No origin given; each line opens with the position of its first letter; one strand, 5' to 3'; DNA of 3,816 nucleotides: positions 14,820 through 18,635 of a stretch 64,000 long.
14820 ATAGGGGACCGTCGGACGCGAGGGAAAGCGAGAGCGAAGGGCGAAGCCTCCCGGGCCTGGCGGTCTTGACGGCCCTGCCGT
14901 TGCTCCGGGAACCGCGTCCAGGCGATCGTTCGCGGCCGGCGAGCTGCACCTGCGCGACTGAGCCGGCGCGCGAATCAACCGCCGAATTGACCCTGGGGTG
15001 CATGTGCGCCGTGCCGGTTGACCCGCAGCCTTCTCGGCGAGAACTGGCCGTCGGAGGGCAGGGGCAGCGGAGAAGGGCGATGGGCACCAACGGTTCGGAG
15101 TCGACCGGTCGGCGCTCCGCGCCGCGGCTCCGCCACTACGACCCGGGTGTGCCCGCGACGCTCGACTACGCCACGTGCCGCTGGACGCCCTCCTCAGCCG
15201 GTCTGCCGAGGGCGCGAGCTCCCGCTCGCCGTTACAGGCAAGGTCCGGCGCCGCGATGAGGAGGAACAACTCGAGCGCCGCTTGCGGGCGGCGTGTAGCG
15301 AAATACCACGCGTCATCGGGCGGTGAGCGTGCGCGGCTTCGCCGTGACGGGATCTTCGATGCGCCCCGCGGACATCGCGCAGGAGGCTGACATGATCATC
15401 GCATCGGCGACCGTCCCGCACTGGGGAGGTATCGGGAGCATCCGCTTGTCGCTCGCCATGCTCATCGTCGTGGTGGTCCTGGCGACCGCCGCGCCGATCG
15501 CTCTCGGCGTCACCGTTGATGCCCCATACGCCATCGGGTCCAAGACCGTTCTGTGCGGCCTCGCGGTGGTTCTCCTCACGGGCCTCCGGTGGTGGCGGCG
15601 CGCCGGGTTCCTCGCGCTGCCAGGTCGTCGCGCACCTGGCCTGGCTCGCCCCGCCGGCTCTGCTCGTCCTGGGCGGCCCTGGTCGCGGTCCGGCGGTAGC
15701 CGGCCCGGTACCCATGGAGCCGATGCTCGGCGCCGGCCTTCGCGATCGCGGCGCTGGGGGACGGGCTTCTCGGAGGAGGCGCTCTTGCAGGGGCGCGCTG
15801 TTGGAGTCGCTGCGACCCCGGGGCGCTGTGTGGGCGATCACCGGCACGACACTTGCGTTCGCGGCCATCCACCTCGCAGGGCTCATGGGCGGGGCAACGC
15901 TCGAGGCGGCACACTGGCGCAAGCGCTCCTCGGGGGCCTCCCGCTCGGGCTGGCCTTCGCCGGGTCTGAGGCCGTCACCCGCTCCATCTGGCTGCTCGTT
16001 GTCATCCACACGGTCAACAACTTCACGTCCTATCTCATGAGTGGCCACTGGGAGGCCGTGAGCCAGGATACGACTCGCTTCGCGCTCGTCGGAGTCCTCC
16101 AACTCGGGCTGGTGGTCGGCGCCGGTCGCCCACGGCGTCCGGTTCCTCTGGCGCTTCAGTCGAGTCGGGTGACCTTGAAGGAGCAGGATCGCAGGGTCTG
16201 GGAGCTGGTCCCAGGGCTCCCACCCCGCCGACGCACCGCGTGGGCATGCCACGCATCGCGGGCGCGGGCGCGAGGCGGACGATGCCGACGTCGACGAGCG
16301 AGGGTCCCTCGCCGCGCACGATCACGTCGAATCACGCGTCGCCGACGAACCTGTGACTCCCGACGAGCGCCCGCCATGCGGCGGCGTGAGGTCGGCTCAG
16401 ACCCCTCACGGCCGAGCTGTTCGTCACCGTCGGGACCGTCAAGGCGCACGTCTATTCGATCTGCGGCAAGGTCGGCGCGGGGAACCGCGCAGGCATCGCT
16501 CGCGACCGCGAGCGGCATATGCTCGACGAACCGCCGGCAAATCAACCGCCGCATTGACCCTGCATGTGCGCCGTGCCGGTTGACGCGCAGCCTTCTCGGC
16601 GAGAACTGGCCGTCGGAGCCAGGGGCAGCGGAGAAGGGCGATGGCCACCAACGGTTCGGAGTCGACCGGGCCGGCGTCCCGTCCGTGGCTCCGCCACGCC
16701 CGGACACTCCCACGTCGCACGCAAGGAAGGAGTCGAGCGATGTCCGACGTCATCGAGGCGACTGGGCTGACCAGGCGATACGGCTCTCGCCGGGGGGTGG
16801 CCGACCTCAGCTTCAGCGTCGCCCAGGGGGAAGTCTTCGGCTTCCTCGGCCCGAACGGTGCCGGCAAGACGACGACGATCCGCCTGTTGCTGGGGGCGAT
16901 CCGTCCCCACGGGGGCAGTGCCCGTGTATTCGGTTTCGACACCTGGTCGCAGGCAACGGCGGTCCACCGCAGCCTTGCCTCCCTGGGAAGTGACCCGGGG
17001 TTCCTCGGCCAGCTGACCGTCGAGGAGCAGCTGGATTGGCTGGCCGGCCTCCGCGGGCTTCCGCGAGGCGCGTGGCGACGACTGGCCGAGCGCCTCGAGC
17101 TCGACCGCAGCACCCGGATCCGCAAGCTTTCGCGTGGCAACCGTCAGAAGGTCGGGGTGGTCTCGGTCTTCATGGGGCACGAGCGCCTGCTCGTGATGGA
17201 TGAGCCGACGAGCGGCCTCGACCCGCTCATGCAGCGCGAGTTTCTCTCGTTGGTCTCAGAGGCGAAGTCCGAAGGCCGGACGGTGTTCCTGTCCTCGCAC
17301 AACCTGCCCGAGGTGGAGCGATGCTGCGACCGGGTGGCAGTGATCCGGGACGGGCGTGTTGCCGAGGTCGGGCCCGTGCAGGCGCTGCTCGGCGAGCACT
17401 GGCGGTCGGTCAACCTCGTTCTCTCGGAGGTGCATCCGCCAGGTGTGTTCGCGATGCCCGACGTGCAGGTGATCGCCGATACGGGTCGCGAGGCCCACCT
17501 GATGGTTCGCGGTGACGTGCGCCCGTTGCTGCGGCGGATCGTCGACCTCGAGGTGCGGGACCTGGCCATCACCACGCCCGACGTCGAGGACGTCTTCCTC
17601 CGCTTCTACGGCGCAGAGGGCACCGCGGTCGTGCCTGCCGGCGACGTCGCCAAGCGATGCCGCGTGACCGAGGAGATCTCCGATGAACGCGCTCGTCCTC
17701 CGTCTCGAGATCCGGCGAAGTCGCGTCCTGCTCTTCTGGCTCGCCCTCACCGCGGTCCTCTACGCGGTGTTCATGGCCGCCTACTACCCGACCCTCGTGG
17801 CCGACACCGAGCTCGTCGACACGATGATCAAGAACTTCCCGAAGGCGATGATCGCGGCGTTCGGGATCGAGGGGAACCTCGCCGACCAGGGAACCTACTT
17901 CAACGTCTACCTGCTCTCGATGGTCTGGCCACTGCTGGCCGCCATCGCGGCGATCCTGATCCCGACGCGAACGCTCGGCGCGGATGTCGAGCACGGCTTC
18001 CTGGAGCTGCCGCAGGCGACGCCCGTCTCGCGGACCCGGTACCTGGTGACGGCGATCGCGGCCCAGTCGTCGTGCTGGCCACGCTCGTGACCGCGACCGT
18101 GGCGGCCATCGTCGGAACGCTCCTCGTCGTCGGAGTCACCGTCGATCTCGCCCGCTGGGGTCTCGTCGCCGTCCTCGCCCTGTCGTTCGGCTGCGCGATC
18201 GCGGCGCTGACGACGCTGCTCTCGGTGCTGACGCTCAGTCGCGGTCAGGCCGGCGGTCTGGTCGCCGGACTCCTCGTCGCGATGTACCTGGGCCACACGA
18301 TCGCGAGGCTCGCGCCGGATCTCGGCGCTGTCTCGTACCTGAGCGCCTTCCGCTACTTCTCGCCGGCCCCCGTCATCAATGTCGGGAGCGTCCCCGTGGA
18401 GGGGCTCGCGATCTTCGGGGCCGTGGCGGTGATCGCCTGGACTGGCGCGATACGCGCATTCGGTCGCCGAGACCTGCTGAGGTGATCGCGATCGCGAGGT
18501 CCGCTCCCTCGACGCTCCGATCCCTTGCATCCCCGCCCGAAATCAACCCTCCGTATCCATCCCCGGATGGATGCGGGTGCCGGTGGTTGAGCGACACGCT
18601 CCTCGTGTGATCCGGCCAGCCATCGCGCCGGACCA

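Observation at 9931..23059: Six copies of an unassigned ~50-nt hairpin-forming leader motif in front of accessory operons (candidate cis-regulatory RNA or operator)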

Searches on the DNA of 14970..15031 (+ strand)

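Call 44: build_rna_model(alignment_id=A2, structure=none)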
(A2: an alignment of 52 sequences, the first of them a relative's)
Model R1 built from alignment A2 (52 sequences, 64 columns); structure: none (sequence only).
model positions 62; base pairs 0; branch points 0; effective number of sequences 14.86; information 0.902 bits per position. No base pairs: searches with it score sequence only.

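Call 45: search_with_rna_model(model_id=R1, source=window, max_evalue=10, filters=off)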
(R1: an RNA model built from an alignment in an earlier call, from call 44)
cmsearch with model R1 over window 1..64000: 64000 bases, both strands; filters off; matches with E-value up to 10: 63.
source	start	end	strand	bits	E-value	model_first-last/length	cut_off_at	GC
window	23008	23068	+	57.7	4.4e-17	2-62/62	-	0.62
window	18539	18600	+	53.6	8.6e-16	2-62/62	-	0.61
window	9922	9981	-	48.7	2.9e-14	3-62/62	-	0.63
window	13186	13247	-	42.9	1.8e-12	2-62/62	-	0.66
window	14972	15031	+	42.9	1.9e-12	3-62/62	-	0.65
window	16539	16593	+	28.5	5.8e-08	3-62/62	-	0.64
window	18546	18589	-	19.2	4.8e-05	7-49/62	-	0.66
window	9946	9977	+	12.3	0.0069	13-44/62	-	0.59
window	23012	23048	-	9.2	0.061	10-52/62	-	0.65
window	63448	63467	-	7.5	0.22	36-55/62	-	0.85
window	33163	33182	+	5.8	0.73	41-60/62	-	0.8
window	61800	61821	+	5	1.3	36-57/62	-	0.82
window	17194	17214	+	4.9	1.4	27-47/62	-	0.62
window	25084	25124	-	4.8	1.4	10-52/62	-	0.71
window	2601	2630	-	4.8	1.5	17-46/62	-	0.87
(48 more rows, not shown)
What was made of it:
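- Checked: The next hits, at or below 19 bits, are antisense echoes of the same sites (call 45).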

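Call 46: search_with_rna_model(model_id=R1, sources=[L001, L003, L006, L007, L008, L009, L010, L013, L014, L017, L030, L031, L034, L041, L044, L047, L050, L053, L056, L057, L066, L076, L078, L079, L080, L081, L086, L087, L089, L090, L097, L101, L102, L106, L107, L108, L115, L120, L124], max_evalue=0.01)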
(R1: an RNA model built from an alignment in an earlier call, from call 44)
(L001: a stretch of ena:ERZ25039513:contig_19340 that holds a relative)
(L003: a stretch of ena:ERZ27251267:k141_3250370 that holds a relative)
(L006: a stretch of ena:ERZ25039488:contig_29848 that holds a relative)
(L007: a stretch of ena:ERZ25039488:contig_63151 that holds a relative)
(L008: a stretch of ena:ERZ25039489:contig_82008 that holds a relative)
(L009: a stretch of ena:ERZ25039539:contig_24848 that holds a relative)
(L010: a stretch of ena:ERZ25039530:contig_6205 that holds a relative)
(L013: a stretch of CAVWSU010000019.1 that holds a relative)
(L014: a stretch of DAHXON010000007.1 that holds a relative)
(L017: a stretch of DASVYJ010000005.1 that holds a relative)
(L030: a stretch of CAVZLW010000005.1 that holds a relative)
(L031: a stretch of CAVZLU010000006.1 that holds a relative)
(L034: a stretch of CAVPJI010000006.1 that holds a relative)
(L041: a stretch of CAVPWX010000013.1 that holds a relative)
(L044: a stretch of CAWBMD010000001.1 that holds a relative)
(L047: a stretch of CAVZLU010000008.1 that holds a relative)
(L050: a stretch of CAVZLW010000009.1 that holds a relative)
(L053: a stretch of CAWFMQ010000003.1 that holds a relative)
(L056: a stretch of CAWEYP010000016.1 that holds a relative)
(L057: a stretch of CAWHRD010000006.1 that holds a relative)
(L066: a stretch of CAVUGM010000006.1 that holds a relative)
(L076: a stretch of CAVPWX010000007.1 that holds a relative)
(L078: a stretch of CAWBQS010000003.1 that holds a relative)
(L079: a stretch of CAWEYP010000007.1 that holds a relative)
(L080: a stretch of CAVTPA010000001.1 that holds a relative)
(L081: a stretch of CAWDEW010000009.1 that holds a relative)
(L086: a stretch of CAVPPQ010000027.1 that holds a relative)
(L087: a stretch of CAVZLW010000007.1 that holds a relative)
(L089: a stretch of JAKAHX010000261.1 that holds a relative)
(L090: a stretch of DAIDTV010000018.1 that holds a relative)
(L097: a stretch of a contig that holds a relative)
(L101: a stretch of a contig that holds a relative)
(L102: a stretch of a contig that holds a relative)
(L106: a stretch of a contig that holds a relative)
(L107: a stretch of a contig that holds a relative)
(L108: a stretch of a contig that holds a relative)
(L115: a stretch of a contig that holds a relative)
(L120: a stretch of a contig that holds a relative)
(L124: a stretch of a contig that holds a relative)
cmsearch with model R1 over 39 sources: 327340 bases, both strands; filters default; matches with E-value up to 0.01: 86.
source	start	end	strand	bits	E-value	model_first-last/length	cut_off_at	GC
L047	5581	5641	-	67.2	2.5e-19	2-62/62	-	0.66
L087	4398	4458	-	65.6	7.9e-19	2-62/62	-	0.67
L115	5496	5556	+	64.9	1.3e-18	2-62/62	-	0.66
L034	4487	4546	+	64.5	1.8e-18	3-62/62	-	0.68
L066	5619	5679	+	64.4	1.8e-18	2-62/62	-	0.67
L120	2914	2974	+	64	2.5e-18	2-62/62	-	0.67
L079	4442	4499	-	63.2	4.4e-18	2-59/62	-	0.69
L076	2343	2403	-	62.6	6.8e-18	2-62/62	-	0.69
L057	6682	6742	+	62.5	7.2e-18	2-62/62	-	0.66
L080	3363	3423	+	61.6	1.4e-17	2-62/62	-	0.64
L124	6354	6414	-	61.3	1.8e-17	2-62/62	-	0.66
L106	1934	1994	+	61.2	1.9e-17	2-62/62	-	0.67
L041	4164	4221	-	61.1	2e-17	2-59/62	-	0.66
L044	5378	5435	+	61.1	2e-17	2-59/62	-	0.66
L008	4619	4679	+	60.5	3e-17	2-62/62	-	0.64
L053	2279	2339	-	60.1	4.1e-17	2-62/62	-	0.62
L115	3112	3172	-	60.1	4.1e-17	2-62/62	-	0.66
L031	2201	2261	-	60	4.3e-17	3-62/62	-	0.67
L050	2434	2492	+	60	4.5e-17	2-60/62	-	0.68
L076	4720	4779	+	59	8.9e-17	2-61/62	-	0.7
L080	982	1043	-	58.7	1.1e-16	2-62/62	-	0.68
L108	2464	2523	+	58.4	1.4e-16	3-62/62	-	0.67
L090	1964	2024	+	58.3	1.5e-16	2-62/62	-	0.67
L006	5895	5952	+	58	1.8e-16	5-62/62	-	0.64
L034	2114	2172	-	57.6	2.5e-16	2-60/62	-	0.66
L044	5251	5308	-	56.8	4.5e-16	3-60/62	-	0.62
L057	4272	4329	-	56.4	5.8e-16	5-62/62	-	0.66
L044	962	1022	-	56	7.8e-16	2-62/62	-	0.64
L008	2291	2351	-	55.8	9.3e-16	2-62/62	-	0.62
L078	761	820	+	55.7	9.4e-16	3-62/62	-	0.67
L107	5289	5348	-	55.7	9.4e-16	2-61/62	-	0.58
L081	7620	7679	-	55.6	1e-15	2-61/62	-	0.62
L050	2351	2410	-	55.3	1.3e-15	3-62/62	-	0.63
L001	5891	5951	+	55.2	1.4e-15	2-62/62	-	0.57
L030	1151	1211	+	54.7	2e-15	2-62/62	-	0.66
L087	6778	6836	+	54.3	2.7e-15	4-62/62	-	0.63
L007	5893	5952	+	53.2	5.8e-15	3-62/62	-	0.68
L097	269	328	+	52.8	8e-15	3-62/62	-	0.65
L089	640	700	+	52.6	8.9e-15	2-62/62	-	0.59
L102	6448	6508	-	51.9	1.5e-14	2-62/62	-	0.67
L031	4601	4660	+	51.5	2e-14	2-61/62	-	0.65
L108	66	126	-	51.2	2.4e-14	2-62/62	-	0.66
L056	761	821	+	51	2.9e-14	2-61/62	-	0.67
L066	3231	3291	-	49.2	1.1e-13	2-62/62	-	0.66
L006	3479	3535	-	48.8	1.4e-13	6-62/62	-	0.68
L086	2329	2386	+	48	2.4e-13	5-62/62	-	0.64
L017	5554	5611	-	48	2.5e-13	3-60/62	-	0.69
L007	3436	3496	-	47.6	3.4e-13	2-62/62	-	0.62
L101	4620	4677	+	47.4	3.7e-13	2-59/62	-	0.59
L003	5893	5952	+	46.7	6.2e-13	3-62/62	-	0.57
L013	2205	2265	+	45.3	1.7e-12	2-61/62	-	0.66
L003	3540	3594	-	42.7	1.1e-11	6-59/62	-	0.6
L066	444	505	+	41.6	2.5e-11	2-62/62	-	0.65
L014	4705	4766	+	39.4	1.2e-10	2-62/62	-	0.58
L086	1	46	-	37.8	3.8e-10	3-48/62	-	0.67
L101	6885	6946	-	33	1.2e-08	2-62/62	-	0.65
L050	2370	2407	+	26.4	1.3e-06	8-45/62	-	0.66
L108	2468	2513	-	25.9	2e-06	6-44/62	-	0.72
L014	2444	2501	-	23.8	8.6e-06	3-61/62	-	0.57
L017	7818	7850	+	22.8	1.9e-05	2-35/62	-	0.64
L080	3367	3405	-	21.1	6.1e-05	7-45/62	-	0.67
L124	6373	6410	+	19.3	0.00023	8-52/62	-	0.68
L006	5894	5945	-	19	0.00029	3-54/62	-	0.63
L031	2220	2259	+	18.3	0.00045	8-53/62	-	0.65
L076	2362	2400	+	18.3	0.00047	8-53/62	-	0.67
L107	5308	5343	+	18.3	0.00047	9-44/62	-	0.61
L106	1938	1984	-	17.8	0.00066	6-52/62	-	0.66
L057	4279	4330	+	17.7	0.00073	3-54/62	-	0.65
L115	3132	3168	+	17.4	0.00085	9-52/62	-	0.65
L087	4415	4454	+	16.8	0.0013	6-45/62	-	0.7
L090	1969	2016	-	16.5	0.0017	4-47/62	-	0.69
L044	5259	5294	+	16.1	0.0022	6-34/62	-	0.61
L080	1001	1038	+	16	0.0024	8-51/62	-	0.68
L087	6780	6815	-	15.8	0.0028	10-52/62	-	0.64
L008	4623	4657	-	15.8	0.0028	11-52/62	-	0.66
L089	646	692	-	15.7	0.0029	4-50/62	-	0.57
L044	986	1018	+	15.5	0.0034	13-52/62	-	0.61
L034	4489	4525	-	15.5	0.0035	10-53/62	-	0.65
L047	5599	5637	+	15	0.0048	7-45/62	-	0.69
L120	2918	2956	-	15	0.0051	7-45/62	-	0.69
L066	5623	5661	-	14.9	0.0052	7-45/62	-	0.69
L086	2330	2377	-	14.8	0.0056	5-52/62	-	0.62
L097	268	317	-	14.7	0.0063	7-56/62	-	0.66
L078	765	809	-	14.7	0.0063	7-51/62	-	0.69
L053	3146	3178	+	14.4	0.0078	4-36/62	-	0.7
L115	5501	5538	-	14.3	0.0082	7-51/62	-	0.68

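Call 54: search_with_rna_model(model_id=R1, sources=[L126, L127, L128, L129, L130, L131, L132, L133, L134, L135, L136, L137, L138, L139, L140, L141, L142, L143, L144, L145, L146, L147, L148, L149, L150, L151, L152, L153, L154, L155, L156, L157, L158, L159, L160, L161, L162, L163, L164, L165, L166, L167, L168, L169, L170, L171, L172, L173, L174, L175, L176, L177, L178, L179, L180, L181, L182, L183, L184, L185, L186, L187, L188, L189, L190, L191, L192, L193, L194, L195, L196, L197, L198, L199, L200, L201, L202, L203, L204, L205], max_evalue=1)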
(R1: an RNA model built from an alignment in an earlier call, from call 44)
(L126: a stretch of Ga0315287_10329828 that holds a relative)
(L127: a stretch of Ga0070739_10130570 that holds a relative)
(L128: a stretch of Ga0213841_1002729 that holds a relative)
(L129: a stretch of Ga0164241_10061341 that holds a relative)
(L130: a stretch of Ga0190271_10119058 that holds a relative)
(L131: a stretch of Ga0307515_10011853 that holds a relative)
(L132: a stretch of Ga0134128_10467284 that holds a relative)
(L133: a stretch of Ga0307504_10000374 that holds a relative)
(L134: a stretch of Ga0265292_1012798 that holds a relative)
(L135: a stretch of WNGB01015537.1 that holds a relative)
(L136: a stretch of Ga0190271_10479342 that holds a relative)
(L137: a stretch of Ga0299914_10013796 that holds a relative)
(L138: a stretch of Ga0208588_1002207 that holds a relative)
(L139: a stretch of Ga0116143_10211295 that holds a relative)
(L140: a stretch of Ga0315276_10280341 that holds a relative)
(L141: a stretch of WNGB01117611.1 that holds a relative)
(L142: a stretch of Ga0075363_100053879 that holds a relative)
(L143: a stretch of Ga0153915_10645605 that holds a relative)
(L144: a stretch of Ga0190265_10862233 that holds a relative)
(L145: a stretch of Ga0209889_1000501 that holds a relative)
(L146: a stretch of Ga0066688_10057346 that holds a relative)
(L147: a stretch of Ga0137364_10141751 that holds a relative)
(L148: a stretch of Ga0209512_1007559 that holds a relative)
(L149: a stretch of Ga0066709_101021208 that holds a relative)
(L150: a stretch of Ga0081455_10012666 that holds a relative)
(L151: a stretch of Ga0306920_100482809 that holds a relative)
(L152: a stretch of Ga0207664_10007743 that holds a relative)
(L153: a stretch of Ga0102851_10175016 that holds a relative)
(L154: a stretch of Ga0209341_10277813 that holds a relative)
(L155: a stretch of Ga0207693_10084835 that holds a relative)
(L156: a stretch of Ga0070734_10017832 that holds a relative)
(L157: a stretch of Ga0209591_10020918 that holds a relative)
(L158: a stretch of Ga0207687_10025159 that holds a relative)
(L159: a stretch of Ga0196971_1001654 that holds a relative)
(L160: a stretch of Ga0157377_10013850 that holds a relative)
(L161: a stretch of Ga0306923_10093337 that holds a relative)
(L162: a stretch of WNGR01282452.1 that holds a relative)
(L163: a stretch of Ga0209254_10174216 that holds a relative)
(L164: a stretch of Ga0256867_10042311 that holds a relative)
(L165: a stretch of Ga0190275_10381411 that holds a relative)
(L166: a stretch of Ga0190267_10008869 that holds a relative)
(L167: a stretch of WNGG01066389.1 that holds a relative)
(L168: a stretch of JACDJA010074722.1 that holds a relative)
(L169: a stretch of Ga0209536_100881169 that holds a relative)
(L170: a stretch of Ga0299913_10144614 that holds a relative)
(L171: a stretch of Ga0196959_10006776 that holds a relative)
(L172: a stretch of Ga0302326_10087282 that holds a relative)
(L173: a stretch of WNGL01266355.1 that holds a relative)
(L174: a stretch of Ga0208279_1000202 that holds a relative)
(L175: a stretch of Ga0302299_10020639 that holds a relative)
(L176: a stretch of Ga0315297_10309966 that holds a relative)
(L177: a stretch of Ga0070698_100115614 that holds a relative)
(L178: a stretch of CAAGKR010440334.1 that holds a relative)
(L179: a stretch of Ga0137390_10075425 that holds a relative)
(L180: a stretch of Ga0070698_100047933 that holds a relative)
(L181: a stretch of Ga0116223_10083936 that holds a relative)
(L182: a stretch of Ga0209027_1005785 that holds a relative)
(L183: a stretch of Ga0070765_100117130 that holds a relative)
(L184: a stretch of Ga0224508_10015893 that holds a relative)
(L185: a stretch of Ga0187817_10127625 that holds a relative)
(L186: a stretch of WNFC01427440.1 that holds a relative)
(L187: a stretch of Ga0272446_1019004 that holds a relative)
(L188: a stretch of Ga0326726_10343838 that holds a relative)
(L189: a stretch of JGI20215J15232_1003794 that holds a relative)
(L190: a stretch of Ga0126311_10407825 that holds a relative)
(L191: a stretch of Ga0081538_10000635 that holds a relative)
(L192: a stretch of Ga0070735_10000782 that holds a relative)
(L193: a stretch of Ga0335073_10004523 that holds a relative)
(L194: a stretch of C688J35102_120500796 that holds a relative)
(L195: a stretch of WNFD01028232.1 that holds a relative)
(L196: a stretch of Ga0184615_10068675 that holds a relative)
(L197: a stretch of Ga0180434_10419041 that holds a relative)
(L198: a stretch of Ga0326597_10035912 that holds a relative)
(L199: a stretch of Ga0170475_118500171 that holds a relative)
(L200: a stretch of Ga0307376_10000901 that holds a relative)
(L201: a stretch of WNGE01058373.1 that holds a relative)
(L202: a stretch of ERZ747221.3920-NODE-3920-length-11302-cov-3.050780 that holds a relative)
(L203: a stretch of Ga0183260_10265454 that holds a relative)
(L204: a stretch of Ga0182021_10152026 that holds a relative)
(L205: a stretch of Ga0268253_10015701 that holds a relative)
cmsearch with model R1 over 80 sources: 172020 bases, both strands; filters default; matches with E-value up to 1: 2.
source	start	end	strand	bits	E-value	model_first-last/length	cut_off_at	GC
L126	950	1004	+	34.7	1.8e-09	2-55/62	-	0.65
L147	1639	1668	+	7.1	0.77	26-54/62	-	0.73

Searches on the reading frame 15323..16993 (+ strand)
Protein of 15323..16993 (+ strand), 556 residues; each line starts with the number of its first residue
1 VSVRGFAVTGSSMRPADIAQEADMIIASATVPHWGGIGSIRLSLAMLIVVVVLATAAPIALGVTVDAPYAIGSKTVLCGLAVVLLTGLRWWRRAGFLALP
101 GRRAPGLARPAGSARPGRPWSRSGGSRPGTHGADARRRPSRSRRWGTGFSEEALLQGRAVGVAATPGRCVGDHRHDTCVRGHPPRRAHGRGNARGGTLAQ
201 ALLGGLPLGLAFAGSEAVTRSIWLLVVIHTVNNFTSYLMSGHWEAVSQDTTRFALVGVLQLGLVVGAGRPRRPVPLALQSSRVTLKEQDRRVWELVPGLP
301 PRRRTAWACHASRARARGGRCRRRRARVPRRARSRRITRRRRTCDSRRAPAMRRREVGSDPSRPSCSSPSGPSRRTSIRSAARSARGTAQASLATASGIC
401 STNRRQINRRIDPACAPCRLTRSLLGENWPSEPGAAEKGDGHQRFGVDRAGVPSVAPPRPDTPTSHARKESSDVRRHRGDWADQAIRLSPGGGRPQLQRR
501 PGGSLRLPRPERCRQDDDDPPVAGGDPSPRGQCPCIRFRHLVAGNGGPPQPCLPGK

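Call 11: search_protein_families(library=pfam, proteins=[window:15323-16993:+], max_evalue=0.01)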
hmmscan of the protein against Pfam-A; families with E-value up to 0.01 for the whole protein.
window:15323-16993:+ (556 aa): 1 family
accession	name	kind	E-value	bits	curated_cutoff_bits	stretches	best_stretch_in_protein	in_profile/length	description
PF11139.14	SfLAP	-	0.0083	16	35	0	45-165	42-119/213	Sap, sulfolipid-1-addressing protein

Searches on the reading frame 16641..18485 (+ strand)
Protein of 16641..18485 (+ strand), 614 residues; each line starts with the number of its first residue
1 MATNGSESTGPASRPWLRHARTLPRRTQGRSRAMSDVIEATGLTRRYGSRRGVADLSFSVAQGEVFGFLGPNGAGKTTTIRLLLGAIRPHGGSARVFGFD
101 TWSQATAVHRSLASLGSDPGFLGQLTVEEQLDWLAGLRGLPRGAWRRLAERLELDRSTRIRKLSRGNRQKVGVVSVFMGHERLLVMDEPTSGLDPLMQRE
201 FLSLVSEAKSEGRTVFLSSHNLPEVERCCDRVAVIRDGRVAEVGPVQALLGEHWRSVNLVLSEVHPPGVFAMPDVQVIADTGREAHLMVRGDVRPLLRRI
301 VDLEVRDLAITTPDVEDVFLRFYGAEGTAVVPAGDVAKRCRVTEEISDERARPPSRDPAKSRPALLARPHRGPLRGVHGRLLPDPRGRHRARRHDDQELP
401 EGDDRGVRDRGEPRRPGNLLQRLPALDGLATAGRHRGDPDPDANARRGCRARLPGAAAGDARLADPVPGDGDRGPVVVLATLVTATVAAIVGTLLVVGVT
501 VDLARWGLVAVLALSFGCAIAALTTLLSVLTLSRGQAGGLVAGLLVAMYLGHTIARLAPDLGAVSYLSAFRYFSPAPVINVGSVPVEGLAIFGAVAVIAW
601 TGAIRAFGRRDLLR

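Call 11: search_protein_families(library=pfam, proteins=[window:16641-18485:+], max_evalue=0.01)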
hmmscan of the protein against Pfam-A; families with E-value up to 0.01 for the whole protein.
window:16641-18485:+ (614 aa): 3 families
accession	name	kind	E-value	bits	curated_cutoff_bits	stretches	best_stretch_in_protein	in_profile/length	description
PF00005.33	ABC_tran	-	1.1e-20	75.1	25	1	54-191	2-137/137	ABC transporter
PF13304.12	AAA_21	-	1.2e-12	49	27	1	156-224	231-301/304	AAA domain, putative AbiEii toxin, Type IV TA system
PF12679.13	ABC2_membrane_2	-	0.0014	18.4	27.2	1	476-612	121-283/283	ABC-2 family transporter protein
